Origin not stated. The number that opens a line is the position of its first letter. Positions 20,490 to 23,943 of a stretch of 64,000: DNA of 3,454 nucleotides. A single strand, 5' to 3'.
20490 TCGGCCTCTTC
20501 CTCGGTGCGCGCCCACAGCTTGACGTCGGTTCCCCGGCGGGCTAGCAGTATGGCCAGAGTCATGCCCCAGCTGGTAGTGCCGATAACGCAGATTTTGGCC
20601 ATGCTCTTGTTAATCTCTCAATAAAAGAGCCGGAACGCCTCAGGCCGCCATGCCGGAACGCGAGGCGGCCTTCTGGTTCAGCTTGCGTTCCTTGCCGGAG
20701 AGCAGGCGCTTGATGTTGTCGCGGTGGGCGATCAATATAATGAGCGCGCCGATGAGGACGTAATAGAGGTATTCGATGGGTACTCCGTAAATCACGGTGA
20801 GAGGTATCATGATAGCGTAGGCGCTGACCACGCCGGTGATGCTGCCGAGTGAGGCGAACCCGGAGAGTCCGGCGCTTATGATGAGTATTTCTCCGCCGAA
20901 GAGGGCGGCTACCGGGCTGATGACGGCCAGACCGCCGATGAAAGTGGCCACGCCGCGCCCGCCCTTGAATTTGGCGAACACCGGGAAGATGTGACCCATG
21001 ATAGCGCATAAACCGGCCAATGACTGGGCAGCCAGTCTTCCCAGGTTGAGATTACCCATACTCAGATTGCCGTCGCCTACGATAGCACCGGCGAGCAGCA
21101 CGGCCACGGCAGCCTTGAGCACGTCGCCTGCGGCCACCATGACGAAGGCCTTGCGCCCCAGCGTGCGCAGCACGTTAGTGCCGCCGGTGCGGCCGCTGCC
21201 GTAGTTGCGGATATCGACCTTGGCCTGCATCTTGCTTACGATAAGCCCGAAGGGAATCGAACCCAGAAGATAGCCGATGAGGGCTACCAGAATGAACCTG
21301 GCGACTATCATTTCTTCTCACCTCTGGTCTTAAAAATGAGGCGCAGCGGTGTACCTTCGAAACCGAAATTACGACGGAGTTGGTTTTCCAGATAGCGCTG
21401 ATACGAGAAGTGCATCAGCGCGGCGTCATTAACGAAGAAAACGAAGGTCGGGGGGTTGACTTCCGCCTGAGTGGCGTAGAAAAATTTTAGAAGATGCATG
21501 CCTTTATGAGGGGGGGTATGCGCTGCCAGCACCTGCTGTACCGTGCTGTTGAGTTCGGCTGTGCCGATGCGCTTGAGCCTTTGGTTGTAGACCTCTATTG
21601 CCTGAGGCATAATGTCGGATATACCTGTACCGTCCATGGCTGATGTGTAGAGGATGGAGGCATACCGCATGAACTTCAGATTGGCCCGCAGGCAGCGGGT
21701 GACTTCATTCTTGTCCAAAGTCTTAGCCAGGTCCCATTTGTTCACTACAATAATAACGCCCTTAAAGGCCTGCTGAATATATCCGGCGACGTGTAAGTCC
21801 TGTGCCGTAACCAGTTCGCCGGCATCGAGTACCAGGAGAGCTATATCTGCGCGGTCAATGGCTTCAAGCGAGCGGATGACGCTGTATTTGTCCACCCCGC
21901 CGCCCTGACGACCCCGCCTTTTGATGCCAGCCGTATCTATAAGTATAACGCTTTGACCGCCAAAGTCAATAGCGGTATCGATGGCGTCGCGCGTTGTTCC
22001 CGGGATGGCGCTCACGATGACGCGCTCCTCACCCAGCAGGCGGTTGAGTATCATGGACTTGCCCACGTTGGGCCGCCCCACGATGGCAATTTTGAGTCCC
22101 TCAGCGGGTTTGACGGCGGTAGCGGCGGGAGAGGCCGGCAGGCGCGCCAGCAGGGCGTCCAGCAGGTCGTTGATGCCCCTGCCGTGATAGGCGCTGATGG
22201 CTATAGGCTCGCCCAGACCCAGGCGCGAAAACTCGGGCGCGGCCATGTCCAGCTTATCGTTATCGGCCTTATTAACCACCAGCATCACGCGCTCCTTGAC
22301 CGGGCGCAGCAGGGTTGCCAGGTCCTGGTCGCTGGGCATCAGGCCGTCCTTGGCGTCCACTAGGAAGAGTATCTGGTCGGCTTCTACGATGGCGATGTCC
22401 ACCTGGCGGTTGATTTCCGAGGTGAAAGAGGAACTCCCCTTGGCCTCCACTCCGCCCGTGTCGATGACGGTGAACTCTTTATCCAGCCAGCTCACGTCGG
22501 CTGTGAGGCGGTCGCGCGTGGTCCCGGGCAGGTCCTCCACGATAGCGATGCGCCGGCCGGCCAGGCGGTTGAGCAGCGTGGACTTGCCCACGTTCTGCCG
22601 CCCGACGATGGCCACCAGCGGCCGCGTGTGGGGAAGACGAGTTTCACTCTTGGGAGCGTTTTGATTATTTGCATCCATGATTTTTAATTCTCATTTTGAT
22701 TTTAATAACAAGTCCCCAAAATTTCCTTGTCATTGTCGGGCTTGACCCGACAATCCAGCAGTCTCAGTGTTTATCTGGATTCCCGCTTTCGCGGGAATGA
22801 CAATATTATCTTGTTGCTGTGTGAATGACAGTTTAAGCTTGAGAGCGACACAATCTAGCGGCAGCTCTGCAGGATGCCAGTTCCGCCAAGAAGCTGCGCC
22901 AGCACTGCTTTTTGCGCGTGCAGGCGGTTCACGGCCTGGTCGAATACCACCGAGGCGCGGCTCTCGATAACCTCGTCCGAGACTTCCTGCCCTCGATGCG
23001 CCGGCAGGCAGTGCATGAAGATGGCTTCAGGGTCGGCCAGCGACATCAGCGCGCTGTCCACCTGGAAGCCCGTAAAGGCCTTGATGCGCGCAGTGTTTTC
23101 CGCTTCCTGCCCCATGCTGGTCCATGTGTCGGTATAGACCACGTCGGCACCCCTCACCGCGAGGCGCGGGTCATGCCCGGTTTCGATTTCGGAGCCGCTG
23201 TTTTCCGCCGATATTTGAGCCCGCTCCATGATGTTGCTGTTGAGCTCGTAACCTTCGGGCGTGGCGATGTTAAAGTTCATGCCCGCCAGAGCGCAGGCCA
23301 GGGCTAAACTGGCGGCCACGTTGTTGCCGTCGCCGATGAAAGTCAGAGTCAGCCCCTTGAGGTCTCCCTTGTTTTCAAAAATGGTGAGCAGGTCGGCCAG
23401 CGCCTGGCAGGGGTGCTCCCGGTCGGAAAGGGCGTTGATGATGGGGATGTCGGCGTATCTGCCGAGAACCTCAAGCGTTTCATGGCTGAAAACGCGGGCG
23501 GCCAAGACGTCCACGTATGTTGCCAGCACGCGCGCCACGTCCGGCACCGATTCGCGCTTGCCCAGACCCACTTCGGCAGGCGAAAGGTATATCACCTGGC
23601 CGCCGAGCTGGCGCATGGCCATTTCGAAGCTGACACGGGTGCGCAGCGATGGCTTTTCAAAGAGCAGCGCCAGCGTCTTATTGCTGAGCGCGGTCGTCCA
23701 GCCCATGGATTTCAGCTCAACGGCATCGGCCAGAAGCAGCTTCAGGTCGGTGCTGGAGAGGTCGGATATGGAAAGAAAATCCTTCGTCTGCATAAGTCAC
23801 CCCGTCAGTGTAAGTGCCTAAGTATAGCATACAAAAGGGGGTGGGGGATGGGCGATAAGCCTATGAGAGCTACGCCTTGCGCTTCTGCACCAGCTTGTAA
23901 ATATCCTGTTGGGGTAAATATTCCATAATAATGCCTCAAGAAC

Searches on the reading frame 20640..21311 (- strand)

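Call 59: search_protein_families(library=pfam, proteins=[window:20640-21311:-])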
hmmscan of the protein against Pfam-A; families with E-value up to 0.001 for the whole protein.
window:20640-21311:- (223 aa): 1 family
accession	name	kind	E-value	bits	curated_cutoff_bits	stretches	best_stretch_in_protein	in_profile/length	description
PF02660.20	G3P_acyltransf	-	3.9e-45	154.3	24.1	1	12-203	1-164/164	Glycerol-3-phosphate acyltransferase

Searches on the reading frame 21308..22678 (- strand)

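Call 59: search_protein_families(library=pfam, proteins=[window:21308-22678:-])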
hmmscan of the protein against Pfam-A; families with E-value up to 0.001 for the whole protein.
window:21308-22678:- (456 aa): 15 families
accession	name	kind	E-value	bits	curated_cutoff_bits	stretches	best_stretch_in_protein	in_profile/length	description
PF01926.29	MMR_HSR1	-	4.9e-56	188.1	21.9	2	196-314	1-113/113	50S ribosome-binding GTPase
PF14714.11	KH_dom-like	-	1.3e-32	112.4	27.3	1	370-450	1-81/81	KH-domain-like of EngA bacterial GTPase enzymes, C-terminal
PF02421.24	FeoB_N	-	1.2e-25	90.3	27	2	196-357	2-153/156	Ferrous iron transport protein B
PF00009.33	GTP_EFTU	-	8.9e-21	74.8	26.5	2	23-181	7-187/188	Elongation factor Tu GTP binding domain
PF00350.29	Dynamin_N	-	1.8e-19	70.8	27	1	22-54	1-33/168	Dynamin family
PF04548.22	AIG1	-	7.9e-10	38.8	27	1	196-309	2-115/212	AIG1 family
PF00025.27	Arf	-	1.1e-09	38.4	22.3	0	22-141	17-128/174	ADP-ribosylation factor family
PF03193.22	RsgA_GTPase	-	1.1e-08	35.5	30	0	20-78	107-169/174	RsgA GTPase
PF00071.28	Ras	-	3.5e-07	30.4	21.6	0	196-361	1-157/162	Ras family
PF10662.15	PduV-EutP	-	2.7e-06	27.7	21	0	23-176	5-141/143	Ethanolamine utilisation - propanediol utilisation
PF08477.19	Roc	-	2.9e-06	27.9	27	0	22-47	2-27/119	Ras of Complex, Roc, domain of DAPkinase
PF00005.33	ABC_tran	-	1.5e-05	26.1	25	0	21-68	13-67/137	ABC transporter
PF13401.12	AAA_22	-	3.1e-05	24.7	27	0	18-54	4-45/130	AAA domain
PF02492.25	cobW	-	0.0002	21.5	20.7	0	269-326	107-165/180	CobW/HypB/UreG, nucleotide-binding domain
PF05621.17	TniB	-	0.00052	19.9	22.4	0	196-215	37-56/189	Bacterial TniB protein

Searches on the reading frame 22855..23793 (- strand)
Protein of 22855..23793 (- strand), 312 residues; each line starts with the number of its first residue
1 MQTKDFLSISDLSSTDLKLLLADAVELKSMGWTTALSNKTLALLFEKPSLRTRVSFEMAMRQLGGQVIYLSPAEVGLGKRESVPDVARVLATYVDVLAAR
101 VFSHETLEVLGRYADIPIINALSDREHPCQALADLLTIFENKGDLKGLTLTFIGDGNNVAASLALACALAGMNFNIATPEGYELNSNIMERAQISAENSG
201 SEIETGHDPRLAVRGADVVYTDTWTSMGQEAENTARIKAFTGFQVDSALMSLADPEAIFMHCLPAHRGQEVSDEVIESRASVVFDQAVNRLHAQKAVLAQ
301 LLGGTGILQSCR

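Call 59: search_protein_families(library=pfam, proteins=[window:22855-23793:-])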
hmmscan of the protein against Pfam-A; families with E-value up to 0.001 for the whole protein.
window:22855-23793:- (312 aa): 2 families
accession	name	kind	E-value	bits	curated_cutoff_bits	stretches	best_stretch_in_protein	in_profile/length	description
PF00185.30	OTCace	-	2.5e-60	203.5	29.4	1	146-300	1-156/157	Aspartate/ornithine carbamoyltransferase, Asp/Orn binding domain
PF02729.26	OTCace_N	-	3.1e-46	157.6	29.9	1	4-140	1-148/148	Aspartate/ornithine carbamoyltransferase, carbamoyl-P binding domain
